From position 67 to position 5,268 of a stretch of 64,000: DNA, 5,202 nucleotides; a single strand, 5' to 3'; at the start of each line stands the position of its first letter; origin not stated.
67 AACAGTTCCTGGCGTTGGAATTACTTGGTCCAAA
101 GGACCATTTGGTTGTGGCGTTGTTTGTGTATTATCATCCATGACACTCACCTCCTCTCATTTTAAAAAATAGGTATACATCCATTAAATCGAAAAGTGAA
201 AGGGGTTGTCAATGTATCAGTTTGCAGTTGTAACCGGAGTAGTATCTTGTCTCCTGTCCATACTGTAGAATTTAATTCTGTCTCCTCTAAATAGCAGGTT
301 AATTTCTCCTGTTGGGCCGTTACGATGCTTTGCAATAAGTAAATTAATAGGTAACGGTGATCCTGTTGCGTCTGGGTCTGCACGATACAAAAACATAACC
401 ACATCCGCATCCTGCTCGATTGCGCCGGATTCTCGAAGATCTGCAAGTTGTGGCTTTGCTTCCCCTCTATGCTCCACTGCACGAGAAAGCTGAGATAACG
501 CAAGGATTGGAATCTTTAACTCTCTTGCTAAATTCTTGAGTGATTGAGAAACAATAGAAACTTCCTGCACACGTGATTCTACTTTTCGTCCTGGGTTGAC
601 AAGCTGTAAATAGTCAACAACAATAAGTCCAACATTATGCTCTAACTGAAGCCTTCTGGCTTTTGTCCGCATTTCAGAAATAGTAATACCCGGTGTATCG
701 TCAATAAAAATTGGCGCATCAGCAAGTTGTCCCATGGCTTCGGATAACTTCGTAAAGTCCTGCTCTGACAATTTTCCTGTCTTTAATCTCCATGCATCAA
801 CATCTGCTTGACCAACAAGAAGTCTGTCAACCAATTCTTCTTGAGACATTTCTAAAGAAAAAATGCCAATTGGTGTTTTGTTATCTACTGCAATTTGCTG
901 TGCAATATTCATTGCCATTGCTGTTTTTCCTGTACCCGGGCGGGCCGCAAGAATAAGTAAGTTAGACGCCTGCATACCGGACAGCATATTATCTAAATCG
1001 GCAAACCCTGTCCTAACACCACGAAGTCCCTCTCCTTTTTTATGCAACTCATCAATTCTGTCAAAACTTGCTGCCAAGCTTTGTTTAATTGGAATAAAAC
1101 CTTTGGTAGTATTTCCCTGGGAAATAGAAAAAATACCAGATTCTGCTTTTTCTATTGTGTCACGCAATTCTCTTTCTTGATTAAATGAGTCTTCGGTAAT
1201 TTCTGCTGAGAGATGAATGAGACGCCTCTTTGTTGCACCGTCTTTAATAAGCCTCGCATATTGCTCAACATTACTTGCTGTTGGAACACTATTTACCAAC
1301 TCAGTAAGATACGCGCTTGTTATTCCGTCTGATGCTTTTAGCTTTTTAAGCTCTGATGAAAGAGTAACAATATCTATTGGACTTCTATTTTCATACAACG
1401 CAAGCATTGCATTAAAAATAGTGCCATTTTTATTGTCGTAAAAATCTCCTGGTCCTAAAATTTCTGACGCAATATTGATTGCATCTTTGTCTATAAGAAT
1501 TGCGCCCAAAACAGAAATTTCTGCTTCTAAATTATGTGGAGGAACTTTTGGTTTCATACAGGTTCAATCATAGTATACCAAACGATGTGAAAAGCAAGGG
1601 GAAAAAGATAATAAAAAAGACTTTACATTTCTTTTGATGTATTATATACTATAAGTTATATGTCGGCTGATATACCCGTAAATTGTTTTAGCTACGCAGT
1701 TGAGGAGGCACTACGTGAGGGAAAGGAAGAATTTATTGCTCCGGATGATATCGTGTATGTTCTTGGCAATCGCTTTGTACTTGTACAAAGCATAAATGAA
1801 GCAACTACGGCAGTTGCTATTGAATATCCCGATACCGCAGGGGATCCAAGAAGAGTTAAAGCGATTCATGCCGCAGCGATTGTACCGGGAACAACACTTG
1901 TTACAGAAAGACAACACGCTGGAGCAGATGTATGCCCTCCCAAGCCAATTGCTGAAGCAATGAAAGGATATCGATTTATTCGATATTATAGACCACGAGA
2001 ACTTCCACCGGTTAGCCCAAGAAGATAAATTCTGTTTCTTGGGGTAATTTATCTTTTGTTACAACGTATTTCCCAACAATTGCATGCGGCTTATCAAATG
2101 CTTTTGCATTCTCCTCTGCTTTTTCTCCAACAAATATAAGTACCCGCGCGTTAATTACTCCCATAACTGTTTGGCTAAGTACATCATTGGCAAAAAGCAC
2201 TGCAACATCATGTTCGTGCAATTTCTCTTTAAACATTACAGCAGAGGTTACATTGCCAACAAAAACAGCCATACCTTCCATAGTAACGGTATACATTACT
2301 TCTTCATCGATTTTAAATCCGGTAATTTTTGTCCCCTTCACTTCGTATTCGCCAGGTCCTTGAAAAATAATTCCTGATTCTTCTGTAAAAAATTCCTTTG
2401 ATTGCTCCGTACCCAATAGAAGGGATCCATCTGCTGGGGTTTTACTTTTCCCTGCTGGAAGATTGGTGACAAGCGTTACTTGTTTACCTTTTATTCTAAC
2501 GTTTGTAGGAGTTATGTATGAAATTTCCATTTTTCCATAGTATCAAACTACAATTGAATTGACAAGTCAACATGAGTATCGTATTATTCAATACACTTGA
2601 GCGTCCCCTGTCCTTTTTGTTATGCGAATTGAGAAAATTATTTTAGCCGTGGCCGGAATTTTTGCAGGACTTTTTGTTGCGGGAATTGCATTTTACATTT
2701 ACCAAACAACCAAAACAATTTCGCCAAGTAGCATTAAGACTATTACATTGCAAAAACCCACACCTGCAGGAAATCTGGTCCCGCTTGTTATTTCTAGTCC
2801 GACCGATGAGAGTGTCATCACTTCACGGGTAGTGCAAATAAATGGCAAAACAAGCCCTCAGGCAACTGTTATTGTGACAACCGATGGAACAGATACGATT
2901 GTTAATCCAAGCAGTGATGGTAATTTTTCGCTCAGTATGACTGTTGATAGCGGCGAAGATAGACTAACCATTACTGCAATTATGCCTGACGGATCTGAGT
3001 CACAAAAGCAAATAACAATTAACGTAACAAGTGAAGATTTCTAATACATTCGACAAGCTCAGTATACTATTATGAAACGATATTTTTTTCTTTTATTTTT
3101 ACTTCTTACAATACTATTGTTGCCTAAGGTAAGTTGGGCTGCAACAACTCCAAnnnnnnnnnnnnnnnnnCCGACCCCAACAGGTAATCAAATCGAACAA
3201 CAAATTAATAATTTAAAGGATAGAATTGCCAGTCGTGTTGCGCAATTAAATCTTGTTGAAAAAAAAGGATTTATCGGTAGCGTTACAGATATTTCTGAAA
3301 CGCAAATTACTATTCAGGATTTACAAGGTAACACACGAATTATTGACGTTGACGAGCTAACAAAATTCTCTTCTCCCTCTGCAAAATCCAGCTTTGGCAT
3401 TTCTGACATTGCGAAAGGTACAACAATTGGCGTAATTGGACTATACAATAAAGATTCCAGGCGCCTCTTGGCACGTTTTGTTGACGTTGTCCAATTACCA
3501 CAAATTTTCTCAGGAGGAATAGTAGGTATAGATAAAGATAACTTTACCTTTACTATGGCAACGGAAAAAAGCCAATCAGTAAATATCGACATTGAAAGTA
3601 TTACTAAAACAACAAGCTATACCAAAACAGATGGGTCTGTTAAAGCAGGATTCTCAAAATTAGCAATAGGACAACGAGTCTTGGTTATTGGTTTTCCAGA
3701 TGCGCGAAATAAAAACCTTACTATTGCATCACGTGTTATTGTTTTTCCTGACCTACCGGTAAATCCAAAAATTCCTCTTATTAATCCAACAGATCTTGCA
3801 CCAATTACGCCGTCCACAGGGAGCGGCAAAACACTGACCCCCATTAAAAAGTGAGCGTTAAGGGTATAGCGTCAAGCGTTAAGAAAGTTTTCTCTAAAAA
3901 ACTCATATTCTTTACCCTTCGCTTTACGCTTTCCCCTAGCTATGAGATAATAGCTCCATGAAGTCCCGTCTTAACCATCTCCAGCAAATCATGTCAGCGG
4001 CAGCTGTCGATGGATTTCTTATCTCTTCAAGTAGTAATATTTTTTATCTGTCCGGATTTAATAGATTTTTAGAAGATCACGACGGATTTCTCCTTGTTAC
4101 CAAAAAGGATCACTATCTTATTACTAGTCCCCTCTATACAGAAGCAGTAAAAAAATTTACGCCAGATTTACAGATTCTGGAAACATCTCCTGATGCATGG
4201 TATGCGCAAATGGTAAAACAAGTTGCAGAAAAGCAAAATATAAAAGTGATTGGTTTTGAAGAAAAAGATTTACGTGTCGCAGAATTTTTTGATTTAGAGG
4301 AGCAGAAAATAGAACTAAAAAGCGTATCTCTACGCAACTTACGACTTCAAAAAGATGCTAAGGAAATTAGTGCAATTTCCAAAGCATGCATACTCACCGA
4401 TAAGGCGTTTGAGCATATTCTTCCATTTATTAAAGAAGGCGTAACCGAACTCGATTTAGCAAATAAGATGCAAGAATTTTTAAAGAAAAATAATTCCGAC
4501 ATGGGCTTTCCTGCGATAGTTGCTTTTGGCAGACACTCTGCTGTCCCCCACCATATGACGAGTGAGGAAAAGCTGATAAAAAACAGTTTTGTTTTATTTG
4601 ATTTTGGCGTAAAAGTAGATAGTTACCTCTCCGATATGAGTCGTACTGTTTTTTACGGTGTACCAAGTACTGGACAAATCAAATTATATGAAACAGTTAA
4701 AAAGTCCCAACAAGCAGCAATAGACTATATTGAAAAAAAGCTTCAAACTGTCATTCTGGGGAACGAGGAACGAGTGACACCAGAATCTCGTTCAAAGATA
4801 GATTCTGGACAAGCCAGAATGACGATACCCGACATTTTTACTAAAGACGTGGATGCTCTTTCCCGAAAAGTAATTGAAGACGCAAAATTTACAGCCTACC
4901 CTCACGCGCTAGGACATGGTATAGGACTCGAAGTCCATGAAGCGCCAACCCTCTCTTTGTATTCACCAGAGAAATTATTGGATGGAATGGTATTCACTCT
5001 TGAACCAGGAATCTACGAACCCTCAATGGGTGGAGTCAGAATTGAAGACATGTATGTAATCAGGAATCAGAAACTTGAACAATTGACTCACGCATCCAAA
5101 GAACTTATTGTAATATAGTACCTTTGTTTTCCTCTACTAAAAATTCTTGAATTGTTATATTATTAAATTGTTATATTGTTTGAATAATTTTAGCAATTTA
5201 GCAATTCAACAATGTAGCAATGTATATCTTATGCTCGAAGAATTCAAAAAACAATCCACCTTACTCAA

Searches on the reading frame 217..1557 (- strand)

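Call 75: search_protein_families(library=pfam, proteins=[window:217-1557:-], max_evalue=0.00001)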
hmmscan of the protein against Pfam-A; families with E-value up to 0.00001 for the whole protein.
window:217-1557:- (446 aa): 3 families
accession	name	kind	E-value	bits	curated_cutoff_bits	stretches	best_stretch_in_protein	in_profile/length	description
PF03796.21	DnaB_C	-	2.3e-99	332.4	27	1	180-430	1-253/255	DnaB-like helicase C terminal domain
PF00772.26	DnaB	-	8.5e-31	106.5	23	1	6-106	2-103/103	DnaB-like helicase N terminal domain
PF13481.12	AAA_25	-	1.8e-12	47.7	27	1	192-357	26-190/195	AAA domain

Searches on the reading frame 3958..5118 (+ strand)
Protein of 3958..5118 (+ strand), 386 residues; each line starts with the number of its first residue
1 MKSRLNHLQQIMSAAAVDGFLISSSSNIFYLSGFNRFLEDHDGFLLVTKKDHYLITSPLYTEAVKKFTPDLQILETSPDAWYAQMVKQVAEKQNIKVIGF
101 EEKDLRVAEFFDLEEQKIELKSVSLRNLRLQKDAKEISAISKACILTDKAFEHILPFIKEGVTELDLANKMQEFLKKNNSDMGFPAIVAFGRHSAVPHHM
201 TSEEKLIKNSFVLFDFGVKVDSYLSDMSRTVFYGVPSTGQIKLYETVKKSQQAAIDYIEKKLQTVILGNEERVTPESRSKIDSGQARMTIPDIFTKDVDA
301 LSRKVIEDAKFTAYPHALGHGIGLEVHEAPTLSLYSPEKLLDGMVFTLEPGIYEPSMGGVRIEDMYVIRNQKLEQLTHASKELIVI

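Call 75: search_protein_families(library=pfam, proteins=[window:3958-5118:+], max_evalue=0.00001)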
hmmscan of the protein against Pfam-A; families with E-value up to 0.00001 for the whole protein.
window:3958-5118:+ (386 aa): 2 families
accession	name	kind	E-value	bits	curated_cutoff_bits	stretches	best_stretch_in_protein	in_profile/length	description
PF00557.29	Peptidase_M24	-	1.3e-56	192.1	23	1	139-369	2-207/208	Metallopeptidase family M24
PF01321.24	Creatinase_N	-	3.7e-18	66.7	22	1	4-124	1-119/128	Creatinase/Prolidase N-terminal domain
